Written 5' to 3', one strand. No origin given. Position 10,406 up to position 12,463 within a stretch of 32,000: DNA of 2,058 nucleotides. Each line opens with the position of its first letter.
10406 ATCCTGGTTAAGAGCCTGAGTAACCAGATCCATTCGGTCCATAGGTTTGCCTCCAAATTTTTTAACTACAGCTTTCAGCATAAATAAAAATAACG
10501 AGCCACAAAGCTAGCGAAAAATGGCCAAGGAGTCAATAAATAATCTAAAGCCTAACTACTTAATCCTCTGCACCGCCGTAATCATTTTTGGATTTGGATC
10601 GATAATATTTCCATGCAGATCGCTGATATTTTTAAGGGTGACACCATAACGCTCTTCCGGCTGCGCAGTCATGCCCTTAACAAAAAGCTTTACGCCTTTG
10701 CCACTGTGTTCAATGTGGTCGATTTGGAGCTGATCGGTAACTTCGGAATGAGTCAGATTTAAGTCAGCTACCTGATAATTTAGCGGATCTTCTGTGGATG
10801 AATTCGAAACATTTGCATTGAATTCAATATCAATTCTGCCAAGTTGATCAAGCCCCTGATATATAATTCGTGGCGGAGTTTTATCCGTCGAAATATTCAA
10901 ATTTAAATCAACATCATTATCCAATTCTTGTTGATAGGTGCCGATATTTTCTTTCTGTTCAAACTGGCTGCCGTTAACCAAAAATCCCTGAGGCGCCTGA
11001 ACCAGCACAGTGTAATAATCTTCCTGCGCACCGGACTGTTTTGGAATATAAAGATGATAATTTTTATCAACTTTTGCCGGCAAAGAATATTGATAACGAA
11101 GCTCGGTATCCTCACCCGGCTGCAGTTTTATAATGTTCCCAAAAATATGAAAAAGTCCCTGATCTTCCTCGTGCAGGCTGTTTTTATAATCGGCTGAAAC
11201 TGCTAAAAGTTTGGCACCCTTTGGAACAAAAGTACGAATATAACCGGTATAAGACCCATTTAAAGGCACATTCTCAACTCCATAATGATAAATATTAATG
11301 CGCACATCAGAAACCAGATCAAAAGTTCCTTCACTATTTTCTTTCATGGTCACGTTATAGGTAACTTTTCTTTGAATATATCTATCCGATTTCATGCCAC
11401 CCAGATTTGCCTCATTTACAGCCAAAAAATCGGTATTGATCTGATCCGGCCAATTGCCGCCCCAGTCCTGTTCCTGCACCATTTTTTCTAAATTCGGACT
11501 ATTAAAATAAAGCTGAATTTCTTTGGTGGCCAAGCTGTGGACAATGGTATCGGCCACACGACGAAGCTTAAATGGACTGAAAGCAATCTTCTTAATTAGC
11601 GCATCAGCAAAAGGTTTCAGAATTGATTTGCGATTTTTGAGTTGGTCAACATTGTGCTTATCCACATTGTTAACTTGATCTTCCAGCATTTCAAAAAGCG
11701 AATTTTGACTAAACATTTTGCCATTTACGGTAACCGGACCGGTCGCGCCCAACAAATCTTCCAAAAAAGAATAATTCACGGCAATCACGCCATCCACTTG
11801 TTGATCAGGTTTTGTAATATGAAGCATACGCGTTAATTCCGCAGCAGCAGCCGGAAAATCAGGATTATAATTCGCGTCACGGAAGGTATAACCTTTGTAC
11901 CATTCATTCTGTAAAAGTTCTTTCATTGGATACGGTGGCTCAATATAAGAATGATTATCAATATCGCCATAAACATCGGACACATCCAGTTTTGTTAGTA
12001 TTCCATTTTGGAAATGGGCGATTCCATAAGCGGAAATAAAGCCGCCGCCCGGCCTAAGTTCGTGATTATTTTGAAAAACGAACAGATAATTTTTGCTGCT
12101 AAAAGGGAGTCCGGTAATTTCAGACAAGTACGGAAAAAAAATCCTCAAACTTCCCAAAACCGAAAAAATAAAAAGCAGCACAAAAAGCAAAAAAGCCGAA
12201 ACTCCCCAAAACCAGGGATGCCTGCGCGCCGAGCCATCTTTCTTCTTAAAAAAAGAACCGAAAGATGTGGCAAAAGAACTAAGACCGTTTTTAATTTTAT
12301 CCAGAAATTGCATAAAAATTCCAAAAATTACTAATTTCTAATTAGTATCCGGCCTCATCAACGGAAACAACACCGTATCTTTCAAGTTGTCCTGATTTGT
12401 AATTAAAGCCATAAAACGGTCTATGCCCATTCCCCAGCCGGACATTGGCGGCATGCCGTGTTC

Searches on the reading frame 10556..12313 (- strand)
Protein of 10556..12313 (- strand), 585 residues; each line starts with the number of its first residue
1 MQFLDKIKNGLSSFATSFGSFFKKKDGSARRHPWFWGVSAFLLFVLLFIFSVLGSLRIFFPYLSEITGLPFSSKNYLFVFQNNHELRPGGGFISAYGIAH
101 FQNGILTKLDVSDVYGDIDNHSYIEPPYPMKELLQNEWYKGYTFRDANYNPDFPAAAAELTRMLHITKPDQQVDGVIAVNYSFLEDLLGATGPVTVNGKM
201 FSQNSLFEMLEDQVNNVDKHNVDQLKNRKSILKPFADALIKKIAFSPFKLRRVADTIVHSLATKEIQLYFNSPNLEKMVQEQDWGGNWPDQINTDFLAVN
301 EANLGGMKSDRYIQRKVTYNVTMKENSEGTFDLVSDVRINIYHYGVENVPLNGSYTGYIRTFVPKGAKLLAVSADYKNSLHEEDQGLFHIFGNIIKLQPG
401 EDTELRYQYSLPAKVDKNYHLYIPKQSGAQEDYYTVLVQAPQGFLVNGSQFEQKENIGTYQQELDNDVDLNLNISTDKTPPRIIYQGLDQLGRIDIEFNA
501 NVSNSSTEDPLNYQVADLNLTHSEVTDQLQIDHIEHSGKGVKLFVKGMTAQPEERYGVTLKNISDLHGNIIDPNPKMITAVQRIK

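Call 7: search_protein_families(library=pfam, proteins=[window:10556-12313:-], max_evalue=0.01)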
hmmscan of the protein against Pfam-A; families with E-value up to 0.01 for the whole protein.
window:10556-12313:- (585 aa): 1 family
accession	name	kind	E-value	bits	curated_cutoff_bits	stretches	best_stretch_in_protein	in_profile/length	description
PF13196.11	DUF4012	-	1.9e-27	96.9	28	1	74-213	4-142/144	Protein of unknown function (DUF4012)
